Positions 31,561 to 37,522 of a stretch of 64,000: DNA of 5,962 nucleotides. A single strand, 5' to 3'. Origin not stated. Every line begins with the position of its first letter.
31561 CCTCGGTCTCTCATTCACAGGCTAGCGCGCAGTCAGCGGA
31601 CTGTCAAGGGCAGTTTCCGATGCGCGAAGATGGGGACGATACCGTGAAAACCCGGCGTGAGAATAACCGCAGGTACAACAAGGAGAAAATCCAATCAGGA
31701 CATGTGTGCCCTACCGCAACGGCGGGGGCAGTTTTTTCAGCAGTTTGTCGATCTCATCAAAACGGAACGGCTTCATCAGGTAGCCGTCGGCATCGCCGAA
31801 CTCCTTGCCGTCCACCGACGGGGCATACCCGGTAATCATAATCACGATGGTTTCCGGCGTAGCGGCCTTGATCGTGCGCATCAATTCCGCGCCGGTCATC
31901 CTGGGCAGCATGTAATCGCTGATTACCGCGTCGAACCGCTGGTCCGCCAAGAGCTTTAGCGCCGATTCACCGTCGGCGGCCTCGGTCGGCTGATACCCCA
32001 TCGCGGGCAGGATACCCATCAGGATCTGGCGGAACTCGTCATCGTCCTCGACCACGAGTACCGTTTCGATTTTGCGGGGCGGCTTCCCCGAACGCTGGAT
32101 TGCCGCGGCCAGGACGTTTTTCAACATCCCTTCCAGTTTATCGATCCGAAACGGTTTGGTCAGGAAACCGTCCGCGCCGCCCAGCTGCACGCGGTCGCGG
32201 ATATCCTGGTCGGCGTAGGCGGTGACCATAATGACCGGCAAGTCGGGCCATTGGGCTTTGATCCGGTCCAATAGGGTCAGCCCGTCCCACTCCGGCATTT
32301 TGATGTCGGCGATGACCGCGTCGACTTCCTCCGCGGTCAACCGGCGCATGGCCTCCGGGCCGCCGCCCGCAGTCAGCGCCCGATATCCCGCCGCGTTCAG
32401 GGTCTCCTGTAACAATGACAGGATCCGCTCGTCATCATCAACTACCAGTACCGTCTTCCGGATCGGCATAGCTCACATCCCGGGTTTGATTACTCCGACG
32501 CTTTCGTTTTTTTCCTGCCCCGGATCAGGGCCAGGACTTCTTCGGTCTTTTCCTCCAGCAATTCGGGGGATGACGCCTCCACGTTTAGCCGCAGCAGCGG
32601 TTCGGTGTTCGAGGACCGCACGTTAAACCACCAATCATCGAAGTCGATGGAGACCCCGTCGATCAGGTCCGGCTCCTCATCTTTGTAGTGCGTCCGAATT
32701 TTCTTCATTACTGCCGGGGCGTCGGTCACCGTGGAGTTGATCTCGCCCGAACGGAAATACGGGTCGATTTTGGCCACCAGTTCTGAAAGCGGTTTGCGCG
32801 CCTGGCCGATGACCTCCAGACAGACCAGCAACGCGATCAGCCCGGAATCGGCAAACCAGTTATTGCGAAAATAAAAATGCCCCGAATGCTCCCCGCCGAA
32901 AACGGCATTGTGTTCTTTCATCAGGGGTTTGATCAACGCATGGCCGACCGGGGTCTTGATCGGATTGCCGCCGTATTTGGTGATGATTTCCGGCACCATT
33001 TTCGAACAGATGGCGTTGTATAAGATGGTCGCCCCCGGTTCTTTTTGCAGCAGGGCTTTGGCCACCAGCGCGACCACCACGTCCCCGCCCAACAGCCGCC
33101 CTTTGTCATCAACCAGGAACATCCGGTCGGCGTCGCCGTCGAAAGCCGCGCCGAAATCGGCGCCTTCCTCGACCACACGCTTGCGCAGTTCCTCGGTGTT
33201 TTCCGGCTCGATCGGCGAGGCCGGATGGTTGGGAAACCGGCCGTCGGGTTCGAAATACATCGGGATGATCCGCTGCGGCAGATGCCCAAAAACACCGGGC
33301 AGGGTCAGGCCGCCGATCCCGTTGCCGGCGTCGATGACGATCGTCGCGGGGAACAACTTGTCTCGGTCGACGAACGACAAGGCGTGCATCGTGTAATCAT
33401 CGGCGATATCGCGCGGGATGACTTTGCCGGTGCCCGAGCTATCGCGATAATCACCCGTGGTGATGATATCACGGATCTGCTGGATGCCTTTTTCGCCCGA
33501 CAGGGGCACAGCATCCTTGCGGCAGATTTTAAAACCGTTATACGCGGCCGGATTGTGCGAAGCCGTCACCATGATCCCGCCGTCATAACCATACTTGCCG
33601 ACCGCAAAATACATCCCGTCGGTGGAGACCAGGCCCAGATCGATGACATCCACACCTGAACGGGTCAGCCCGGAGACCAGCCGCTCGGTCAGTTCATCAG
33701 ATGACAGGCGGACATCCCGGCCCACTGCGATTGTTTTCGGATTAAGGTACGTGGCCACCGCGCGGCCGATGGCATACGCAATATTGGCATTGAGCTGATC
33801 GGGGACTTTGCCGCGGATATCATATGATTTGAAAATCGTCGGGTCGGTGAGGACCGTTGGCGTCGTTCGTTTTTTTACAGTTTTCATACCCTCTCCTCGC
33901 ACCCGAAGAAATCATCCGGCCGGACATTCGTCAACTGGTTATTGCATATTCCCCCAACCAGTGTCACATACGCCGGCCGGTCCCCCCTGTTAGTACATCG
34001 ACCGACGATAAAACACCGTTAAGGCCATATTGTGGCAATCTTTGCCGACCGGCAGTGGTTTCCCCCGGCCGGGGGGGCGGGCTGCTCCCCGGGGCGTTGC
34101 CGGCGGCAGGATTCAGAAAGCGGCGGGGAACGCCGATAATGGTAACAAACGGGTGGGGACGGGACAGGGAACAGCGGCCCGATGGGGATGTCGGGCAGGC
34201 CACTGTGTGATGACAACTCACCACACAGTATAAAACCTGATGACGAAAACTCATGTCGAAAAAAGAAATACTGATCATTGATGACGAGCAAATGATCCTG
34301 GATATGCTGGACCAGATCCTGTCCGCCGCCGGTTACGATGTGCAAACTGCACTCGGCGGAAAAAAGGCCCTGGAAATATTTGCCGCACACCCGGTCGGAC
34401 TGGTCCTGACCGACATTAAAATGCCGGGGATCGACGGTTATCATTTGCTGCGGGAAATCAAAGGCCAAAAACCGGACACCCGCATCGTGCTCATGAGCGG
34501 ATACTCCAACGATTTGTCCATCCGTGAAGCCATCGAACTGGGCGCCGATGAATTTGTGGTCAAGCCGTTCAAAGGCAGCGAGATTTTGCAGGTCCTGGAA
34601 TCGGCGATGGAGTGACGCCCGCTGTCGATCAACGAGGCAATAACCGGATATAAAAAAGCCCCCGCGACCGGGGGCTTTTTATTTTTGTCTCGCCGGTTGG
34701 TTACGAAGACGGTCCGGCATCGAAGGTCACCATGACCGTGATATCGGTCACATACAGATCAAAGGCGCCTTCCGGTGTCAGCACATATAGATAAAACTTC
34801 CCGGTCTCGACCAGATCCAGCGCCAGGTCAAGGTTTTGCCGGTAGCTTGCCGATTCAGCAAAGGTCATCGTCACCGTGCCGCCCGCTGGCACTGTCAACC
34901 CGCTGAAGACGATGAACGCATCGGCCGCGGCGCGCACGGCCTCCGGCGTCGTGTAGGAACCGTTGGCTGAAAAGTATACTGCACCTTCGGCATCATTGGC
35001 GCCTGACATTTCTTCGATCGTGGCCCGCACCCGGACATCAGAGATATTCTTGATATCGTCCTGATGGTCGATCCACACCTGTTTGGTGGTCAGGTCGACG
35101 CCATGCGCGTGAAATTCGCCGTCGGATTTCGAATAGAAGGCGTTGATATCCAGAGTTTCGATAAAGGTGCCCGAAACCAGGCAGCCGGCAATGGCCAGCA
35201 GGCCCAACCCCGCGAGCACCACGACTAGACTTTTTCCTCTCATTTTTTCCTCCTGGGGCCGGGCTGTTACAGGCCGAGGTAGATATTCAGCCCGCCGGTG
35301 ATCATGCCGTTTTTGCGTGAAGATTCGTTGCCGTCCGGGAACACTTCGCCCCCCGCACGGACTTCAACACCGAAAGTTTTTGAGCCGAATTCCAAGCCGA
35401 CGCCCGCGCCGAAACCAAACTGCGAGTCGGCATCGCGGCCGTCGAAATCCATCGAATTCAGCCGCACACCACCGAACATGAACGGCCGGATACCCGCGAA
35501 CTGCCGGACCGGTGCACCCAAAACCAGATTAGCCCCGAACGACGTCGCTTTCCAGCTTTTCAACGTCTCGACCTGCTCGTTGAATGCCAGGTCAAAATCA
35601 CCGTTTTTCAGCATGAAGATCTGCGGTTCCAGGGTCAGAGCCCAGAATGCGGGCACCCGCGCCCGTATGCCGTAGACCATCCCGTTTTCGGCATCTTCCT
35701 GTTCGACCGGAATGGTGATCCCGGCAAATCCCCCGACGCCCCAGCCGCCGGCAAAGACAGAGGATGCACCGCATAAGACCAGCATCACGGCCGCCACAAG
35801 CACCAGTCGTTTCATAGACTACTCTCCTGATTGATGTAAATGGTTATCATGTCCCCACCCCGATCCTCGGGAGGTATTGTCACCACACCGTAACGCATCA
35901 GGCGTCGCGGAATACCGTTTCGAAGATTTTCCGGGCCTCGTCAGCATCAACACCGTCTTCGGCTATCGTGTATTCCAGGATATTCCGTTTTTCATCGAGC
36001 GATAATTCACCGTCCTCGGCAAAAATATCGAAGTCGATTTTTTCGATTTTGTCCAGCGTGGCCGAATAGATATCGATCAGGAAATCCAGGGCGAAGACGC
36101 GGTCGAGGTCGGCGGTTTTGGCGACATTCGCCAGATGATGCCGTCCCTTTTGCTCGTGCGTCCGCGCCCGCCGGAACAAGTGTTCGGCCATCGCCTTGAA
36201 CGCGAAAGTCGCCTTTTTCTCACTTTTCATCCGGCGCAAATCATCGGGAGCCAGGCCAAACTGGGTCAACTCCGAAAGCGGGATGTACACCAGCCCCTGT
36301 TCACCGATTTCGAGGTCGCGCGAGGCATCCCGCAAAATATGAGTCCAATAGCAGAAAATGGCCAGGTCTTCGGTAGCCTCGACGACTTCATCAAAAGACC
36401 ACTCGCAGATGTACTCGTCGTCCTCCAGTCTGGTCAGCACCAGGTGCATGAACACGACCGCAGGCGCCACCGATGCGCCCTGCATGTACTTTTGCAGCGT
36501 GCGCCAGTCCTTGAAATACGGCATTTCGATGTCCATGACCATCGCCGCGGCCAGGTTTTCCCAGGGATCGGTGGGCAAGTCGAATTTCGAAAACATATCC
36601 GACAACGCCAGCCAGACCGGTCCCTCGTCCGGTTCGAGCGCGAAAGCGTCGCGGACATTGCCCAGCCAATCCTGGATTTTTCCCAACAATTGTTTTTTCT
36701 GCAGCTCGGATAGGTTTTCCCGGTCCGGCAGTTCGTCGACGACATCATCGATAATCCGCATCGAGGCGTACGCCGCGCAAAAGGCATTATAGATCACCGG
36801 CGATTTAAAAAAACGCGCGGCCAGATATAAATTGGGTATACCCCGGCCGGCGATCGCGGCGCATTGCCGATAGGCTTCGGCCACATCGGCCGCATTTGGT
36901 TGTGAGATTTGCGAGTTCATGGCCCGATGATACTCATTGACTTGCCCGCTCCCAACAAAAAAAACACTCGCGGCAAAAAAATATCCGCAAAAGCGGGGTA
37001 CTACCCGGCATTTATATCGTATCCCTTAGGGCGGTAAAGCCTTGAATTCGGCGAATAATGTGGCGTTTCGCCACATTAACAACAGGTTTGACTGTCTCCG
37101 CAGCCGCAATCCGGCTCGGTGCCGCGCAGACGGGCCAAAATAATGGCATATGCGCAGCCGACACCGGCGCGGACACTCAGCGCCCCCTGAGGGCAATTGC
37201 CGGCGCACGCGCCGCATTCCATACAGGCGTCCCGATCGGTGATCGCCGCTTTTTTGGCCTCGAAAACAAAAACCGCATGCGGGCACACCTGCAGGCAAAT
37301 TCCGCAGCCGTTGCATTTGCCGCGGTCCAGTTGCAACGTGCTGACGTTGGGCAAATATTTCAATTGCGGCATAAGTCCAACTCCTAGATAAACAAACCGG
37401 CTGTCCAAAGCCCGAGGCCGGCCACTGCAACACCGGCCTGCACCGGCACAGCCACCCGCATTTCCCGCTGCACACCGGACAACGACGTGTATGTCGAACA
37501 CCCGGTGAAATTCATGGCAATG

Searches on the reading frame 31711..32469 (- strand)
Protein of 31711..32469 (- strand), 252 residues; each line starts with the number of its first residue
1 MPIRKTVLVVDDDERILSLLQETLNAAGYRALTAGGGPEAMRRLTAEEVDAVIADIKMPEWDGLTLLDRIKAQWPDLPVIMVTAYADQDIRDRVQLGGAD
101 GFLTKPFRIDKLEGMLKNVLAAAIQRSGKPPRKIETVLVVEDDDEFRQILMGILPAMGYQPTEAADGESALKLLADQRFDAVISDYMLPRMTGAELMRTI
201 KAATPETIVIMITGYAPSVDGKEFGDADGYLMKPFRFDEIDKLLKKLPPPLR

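Call 35: search_protein_families(library=ncbifam, proteins=[window:31711-32469:-], max_evalue=0.001)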
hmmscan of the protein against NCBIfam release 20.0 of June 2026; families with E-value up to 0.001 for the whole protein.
window:31711-32469:- (252 aa): 101 families (the best 25 are shown)
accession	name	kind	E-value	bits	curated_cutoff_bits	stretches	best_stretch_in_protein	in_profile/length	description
NF053512.1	nitric_RR_NosR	exception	1.2e-43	149.7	400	2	7-121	1-116/422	response regulator c-di-GMP phosphodiesterase, NosR family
NF045944.1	ResRegRpaBCyano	equivalog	1.4e-38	132.6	330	2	8-123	1-115/229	response regulator transcription factor RpaB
NF046020.1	HisKinCckABruc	equivalog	1.6e-38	132.2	1000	2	5-120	750-867/868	cell cycle histidine kinase CckA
TIGR01818.1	ntrC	equivalog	4e-38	131.4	558.6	2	7-124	1-118/463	nitrogen regulation protein NR(I)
NF008469.0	PRK11361.1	equivalog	1.1e-37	129.9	714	2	4-120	4-120/461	acetoacetate metabolism transcriptional regulator AtoC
NF007005.1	PRK09468.1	equivalog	6.6e-35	120.7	331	2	5-131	4-131/237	osmolarity response regulator transcription factor OmpR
NF046022.1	RespRegCpdRBruc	equivalog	6e-34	116.6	180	2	136-237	3-106/120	cell cycle two-component system response regulator CpdR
NF051850.1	RespRegRprY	equivalog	4e-33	114.8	370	2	6-121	6-121/234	response regulator transcription factor RprY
NF008176.1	PRK10923.1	equivalog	1.9e-32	112.5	620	2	5-121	4-120/469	nitrogen regulation protein NR(I)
TIGR02154.1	PhoB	equivalog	5e-32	111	296.2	2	5-122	3-122/226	phosphate regulon transcriptional regulator PhoB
NF041733.1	resp_reg_CseB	equivalog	5.1e-32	111.1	350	2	6-125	2-120/228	two-component system response regulator CseB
NF040689.1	MtrAB_MtrA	equivalog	1.7e-31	109.3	300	2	7-118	1-111/219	MtrAB system response regulator MtrA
NF045505.1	RR_RssB_Pseudo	equivalog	5.1e-31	108.1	700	2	5-124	6-122/394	two-component system response regulator RssB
NF007689.0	PRK10365.1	equivalog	5.3e-31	107.9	760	2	6-125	7-126/441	sigma-54-dependent response regulator transcription factor ZraR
NF008099.0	PRK10841.1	equivalog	1.1e-30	106.1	920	2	6-119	826-939/949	two-component system sensor histidine kinase RcsC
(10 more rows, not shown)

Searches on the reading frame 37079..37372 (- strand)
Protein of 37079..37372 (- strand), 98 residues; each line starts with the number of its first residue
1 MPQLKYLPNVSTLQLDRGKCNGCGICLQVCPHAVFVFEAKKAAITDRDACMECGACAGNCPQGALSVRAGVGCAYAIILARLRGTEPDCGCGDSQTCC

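Call 35: search_protein_families(library=ncbifam, proteins=[window:37079-37372:-], max_evalue=0.001)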
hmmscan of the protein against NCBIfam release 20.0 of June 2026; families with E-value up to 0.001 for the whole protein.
seq(98 aa): 60 families (the best 25 are shown)
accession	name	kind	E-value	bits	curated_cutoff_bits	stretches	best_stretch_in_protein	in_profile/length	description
NF040864.1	HgcB_ferredoxin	equivalog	4.9e-36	122.5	99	1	5-98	1-93/93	mercury methylation ferredoxin HgcB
NF043039.1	HgcAB_like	equivalog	1.7e-15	57.5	285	1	11-66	293-350/350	HgcAB-like fusion protein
NF040770.1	hetero_SS_HdrA2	exception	9.4e-11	40.5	1100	1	13-68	572-626/777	CoB-CoM heterodisulfide reductase HdrA2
NF038196.1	ferrodoxin_EFR1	subfamily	3e-10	40.5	75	1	15-67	182-231/242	EFR1 family ferrodoxin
NF006221.0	PRK08348.1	subfamily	1e-09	38.2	124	1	13-67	39-94/136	NADH-plastoquinone oxidoreductase subunit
NF042909.1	FMH_DH_FwdF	exception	2.5e-09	36.7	375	1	11-68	250-314/336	tungsten-dependent formylmethanofuran dehydrogenase subunit FwdF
TIGR02179.1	PorD_KorD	subfamily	4.6e-09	36.3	60.05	1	16-67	23-74/78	2-oxoacid:acceptor oxidoreductase, delta subunit, pyruvate/2-ketoisovalerate family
TIGR02060.1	aprB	equivalog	9.3e-09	35.3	135.65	1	16-71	6-68/132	adenylyl-sulfate reductase subunit beta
NF007382.0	PRK09898.1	equivalog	1.3e-08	34.7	213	1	9-67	145-200/208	ferredoxin-like protein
NF040684.1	PorD_Arch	equivalog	1.9e-08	34.3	120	1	15-67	29-81/85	pyruvate synthase subunit PorD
NF007203.0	PRK09624.1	equivalog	2.9e-08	33.9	171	1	13-66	46-99/105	pyuvate ferredoxin oxidoreductase subunit delta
NF043069.1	T4HPD_activ_SAM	equivalog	3.1e-08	33.4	425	1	13-66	46-98/299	trans-4-hydroxy-L-proline dehydratase activase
TIGR02494.1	PFLE_PFLC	subfamily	4.2e-08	32.8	174.35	1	12-69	42-101/293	glycyl-radical enzyme activating protein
TIGR02700.1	flavo_MJ0208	hypoth_equivalog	7e-08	32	251.35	1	14-66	144-195/234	dihydromethanopterin reductase (acceptor)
NF058577.1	FdxA_fam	equivalog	1.1e-07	31.9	65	1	19-64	8-52/52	4Fe-4S ferredoxin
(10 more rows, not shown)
